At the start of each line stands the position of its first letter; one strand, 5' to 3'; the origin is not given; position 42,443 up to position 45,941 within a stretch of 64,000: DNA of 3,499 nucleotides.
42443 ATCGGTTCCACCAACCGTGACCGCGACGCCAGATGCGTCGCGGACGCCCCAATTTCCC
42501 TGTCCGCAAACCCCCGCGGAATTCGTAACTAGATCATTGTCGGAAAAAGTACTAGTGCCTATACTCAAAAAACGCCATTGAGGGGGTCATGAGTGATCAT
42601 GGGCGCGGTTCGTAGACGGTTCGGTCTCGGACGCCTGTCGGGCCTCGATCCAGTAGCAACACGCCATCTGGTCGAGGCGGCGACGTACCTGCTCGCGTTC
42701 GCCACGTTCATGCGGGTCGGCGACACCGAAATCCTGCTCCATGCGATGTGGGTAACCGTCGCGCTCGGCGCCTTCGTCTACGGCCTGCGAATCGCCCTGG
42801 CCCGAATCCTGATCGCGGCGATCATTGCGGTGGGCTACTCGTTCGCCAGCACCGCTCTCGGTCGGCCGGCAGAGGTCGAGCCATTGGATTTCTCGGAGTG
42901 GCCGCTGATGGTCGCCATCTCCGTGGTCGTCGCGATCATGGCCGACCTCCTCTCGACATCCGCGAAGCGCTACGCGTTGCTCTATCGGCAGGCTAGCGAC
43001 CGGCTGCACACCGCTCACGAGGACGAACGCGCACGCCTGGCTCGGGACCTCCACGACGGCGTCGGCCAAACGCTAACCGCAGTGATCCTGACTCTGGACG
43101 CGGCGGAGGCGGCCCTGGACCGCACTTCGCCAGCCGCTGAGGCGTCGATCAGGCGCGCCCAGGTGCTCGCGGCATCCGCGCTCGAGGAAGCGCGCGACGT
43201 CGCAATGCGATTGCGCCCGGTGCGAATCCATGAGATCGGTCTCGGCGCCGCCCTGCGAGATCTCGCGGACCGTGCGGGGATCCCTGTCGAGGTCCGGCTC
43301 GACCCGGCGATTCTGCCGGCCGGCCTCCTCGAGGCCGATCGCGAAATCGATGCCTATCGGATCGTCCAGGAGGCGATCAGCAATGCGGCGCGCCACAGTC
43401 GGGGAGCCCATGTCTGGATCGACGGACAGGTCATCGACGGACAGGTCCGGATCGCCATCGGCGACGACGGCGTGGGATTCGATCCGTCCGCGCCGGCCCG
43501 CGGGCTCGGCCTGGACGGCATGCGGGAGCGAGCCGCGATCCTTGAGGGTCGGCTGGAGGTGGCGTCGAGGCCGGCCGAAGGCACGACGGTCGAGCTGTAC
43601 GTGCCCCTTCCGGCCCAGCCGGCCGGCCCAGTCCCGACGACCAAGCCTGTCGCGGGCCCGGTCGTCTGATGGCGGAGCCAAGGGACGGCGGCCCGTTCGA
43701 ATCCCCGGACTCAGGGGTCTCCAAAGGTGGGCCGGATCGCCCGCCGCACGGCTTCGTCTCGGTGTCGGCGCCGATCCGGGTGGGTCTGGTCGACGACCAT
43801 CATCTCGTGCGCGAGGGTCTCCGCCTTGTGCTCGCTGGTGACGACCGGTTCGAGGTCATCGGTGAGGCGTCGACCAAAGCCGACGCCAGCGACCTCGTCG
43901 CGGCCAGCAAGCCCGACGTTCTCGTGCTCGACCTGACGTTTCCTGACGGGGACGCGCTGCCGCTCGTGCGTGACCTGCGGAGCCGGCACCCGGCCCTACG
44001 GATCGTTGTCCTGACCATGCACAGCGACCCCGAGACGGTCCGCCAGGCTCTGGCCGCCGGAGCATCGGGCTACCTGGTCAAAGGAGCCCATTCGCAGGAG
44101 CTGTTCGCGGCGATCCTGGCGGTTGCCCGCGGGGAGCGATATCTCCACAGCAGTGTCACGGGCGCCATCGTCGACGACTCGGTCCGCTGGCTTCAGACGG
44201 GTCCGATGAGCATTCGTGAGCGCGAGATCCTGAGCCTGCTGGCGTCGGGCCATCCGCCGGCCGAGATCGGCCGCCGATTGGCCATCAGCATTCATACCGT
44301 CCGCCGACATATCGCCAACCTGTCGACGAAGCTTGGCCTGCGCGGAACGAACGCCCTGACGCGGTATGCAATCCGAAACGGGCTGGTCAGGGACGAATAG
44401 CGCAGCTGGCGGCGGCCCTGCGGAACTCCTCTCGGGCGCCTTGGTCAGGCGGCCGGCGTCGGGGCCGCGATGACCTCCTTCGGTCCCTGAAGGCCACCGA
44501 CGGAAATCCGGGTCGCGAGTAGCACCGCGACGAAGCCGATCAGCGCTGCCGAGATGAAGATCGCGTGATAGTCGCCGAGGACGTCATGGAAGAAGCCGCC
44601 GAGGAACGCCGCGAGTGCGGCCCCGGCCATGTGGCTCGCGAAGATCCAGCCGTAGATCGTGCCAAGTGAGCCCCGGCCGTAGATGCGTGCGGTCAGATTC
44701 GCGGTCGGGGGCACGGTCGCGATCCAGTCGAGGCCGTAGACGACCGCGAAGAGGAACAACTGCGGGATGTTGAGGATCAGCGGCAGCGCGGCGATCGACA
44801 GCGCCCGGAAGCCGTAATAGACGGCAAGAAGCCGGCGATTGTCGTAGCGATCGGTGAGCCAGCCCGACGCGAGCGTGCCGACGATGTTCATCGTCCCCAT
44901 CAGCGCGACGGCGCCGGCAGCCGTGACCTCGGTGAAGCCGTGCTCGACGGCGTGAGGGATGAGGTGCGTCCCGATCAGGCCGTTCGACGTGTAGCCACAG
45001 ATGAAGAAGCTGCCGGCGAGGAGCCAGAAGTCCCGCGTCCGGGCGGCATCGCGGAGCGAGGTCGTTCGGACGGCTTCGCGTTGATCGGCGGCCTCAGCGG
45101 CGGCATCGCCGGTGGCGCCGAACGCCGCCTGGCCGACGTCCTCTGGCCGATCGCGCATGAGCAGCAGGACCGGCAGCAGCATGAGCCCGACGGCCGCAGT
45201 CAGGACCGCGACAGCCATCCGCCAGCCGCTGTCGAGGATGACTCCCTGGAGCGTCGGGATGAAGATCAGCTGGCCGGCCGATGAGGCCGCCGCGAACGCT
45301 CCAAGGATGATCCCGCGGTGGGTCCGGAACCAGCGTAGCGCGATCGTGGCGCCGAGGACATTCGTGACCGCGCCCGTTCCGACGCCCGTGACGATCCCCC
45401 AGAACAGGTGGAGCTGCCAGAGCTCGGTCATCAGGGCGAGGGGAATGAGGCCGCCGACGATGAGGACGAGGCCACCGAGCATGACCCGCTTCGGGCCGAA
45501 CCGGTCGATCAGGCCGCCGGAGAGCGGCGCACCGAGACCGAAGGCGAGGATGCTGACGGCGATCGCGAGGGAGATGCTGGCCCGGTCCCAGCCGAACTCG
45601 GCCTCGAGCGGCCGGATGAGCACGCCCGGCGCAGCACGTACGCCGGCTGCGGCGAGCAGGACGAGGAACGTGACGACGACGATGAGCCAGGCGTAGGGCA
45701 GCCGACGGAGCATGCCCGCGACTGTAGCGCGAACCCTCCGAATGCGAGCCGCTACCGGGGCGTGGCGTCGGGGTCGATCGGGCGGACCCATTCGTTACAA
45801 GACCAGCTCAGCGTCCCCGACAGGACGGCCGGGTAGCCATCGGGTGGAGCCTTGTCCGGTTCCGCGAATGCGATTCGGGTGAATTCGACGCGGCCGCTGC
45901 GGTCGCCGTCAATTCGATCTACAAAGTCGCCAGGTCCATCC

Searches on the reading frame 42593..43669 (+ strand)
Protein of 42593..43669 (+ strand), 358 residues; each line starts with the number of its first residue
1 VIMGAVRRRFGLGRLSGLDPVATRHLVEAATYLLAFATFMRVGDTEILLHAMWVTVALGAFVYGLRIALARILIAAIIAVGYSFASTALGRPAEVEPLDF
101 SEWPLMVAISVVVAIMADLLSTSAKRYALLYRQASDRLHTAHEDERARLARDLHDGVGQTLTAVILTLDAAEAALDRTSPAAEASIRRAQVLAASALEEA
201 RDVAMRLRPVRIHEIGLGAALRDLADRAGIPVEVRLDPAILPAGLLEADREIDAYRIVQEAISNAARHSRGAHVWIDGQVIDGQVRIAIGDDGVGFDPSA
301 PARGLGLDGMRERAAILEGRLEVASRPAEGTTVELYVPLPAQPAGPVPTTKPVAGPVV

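Call 10: search_protein_families(library=ncbifam, proteins=[window:42593-43669:+], max_evalue=0.01)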
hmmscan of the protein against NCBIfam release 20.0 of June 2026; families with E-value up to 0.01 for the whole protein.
window:42593-43669:+ (358 aa): 14 families
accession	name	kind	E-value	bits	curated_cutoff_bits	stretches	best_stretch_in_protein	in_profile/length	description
NF052443.1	SensHisKinMctS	equivalog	9e-38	129.8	700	1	109-341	211-450/457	two-component system sensor histidine kinase MctS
NF008649.0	PRK11644.1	equivalog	5.9e-31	107.8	408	1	132-338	290-495/499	signal transduction histidine-protein kinase/phosphatase UhpB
NF008184.0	PRK10935.1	equivalog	3e-25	88.9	553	1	143-338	361-558/565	nitrate/nitrite two-component system sensor histidine kinase NarQ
NF052531.1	Strep_LiaS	equivalog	4.6e-21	75.4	450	1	143-339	130-327/328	envelope stress sensor histidine kinase LiaS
NF007896.0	PRK10600.1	equivalog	2e-18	66.4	578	1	143-335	388-581/598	nitrate/nitrite two-component system sensor histidine kinase NarX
NF047322.1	HK_morpho_MacS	equivalog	4.7e-18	65.5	300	1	41-338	91-367/367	MacS family sensor histidine kinase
NF047786.1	his_kin_MadS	equivalog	1.9e-12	47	500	1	139-305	224-388/434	MadS family sensor histidine kinase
NF040691.1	MtrAB_MtrB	equivalog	2.7e-08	33.3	450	1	220-341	358-494/507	MtrAB system histidine kinase MtrB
NF051872.1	HisKinPhyk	equivalog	9.2e-06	24.5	750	1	259-336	455-535/537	sensor histidine kinase PhyK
NF041832.1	near_NosP_CTERM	subfamily_domain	9.6e-05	21.6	400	0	255-297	122-164/370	NahK/ErcS family hybrid sensor histidine kinase/response regulator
NF010411.0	PRK13837.1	equivalog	0.00019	19.6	647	1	303-344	639-680/828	two-component system VirA-like sensor kinase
NF041336.1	CheA_Halo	equivalog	0.0015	17.2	950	1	302-339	500-537/666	chemotaxis protein CheA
NF045988.1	HisKinRegBRhodob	equivalog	0.008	14.5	570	1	260-303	330-372/462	sensor histidine kinase RegB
NF011874.0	PRK15347.1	equivalog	0.0089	14.1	852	0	303-354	578-628/921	two component system sensor kinase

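Call 11: search_protein_families(library=pfam, proteins=[window:42593-43669:+], max_evalue=0.01)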
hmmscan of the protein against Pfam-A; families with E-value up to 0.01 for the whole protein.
window:42593-43669:+ (358 aa): 3 families
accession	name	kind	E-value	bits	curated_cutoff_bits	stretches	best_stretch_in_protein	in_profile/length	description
PF07730.19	HisKA_3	-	1.1e-16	61.5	24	1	145-210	1-66/68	Histidine kinase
PF02518.31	HATPase_c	-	4.6e-14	53.2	26.4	1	251-340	3-110/111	Histidine kinase-, DNA gyrase B-, and HSP90-like ATPase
PF13581.12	HATPase_c_2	-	0.00063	20.2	27.4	1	246-303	24-86/127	Histidine kinase-like ATPase domain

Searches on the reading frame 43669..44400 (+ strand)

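Call 11: search_protein_families(library=pfam, proteins=[window:43669-44400:+], max_evalue=0.01)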
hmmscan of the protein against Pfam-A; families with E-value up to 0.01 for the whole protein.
window:43669-44400:+ (243 aa): 7 families
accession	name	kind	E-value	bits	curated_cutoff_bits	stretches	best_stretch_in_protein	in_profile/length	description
PF00072.30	Response_reg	-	3.1e-23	82.5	30.2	1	40-149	3-110/111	Response regulator receiver domain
PF00196.25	GerE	-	9.3e-12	44.8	23.5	1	180-234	3-57/57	Bacterial regulatory proteins, luxR family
PF12840.13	HTH_20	-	0.00031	21.1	27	1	185-219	7-43/51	Helix-turn-helix domain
PF08279.18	HTH_11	-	0.00037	20.8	25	1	183-221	1-42/55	HTH domain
PF08281.18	Sigma70_r4_2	-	0.00057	19.9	25.7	1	181-216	12-48/54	Sigma-70, region 4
PF13384.12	HTH_23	-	0.00058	20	24.6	1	186-217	9-40/50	Homeodomain-like domain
PF04545.22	Sigma70_r4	-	0.01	15.8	24.1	0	183-216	8-42/50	Sigma-70, region 4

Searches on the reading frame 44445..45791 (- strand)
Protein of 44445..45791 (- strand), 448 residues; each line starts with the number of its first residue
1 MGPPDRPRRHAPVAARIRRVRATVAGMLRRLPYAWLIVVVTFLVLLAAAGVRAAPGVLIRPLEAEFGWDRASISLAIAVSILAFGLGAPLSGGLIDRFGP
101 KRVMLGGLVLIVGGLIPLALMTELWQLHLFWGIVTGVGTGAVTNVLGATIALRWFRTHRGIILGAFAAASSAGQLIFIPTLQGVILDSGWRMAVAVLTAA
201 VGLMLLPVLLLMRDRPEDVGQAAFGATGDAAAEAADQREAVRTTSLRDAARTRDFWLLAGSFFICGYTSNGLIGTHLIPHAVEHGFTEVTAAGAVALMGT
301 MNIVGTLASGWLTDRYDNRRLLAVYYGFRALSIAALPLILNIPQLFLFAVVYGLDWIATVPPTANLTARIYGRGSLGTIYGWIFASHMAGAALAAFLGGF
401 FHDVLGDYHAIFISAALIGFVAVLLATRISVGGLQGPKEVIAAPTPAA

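Call 10: search_protein_families(library=ncbifam, proteins=[window:44445-45791:-], max_evalue=0.01)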
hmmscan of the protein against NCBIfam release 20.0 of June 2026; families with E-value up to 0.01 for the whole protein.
window:44445-45791:- (448 aa): 20 families
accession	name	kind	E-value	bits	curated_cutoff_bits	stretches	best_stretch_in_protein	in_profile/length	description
NF049980.1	SfMCT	equivalog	7.6e-50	169.6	320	1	35-417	2-377/378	L-lactate MFS transporter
TIGR00890.1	2A0111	subfamily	1.9e-28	99.5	374.85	1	35-418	2-371/377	oxalate/formate antiport family MFS transporter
TIGR04259.1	oxa_formateAnti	equivalog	2.8e-27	95.6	335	1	35-427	2-389/405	oxalate/formate MFS antiporter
NF038246.1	bile_salt_MFS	equivalog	3.2e-25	88.8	400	1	33-426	2-403/408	conjugated bile salt MFS transporter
TIGR00881.1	2A0104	subfamily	4.8e-19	68.6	407.75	1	48-336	7-299/379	phosphoglycerate transporter protein PgtP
TIGR00893.1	2A0114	subfamily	2.9e-12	46.2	395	1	62-320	20-282/399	D-galactonate transporter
TIGR00895.1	2A0115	subfamily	7.3e-12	44.9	418.55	2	33-210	14-189/398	aromatic acid/H+ symport family MFS transporter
NF008661.1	PRK11663.1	subfamily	9e-12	44.7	564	1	64-358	58-358/439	MFS transporter family glucose-6-phosphate receptor UhpC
TIGR00892.1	2A0113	subfamily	3.9e-11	42.3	586.1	1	33-422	16-413/455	monocarboxylate transporter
NF008586.0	PRK11551.1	equivalog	1.2e-10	41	410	1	42-359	21-325/406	3-(3-hydroxy-phenyl)propionate transporter MhpT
NF053517.1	HbztTptrPcaK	equivalog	1.8e-08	33.8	770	1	33-145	16-127/437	4-hydroxybenzoate transporter PcaK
NF033733.1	MFS_ArsK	equivalog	8.2e-08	31.5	400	1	58-429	26-384/388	arsenite efflux MFS transporter ArsK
TIGR00880.1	2_A_01_02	superfamily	1.2e-07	31.9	131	2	86-213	13-139/141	multidrug resistance protein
TIGR00896.1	CynX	subfamily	1.4e-07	31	406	1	54-356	18-299/355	CynX/NimT family MFS transporter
TIGR00710.1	efflux_Bcr_CflA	subfamily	5.6e-05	22.7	200.9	1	303-429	54-179/385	Bcr/CflA family efflux MFS transporter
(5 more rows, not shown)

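Call 11: search_protein_families(library=pfam, proteins=[window:44445-45791:-], max_evalue=0.01)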
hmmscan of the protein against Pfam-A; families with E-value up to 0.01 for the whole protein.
window:44445-45791:- (448 aa): 1 family
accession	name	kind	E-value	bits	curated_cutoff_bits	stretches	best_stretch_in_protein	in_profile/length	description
PF07690.21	MFS_1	-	8.2e-44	150.4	33.4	2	42-384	2-336/347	Major Facilitator Superfamily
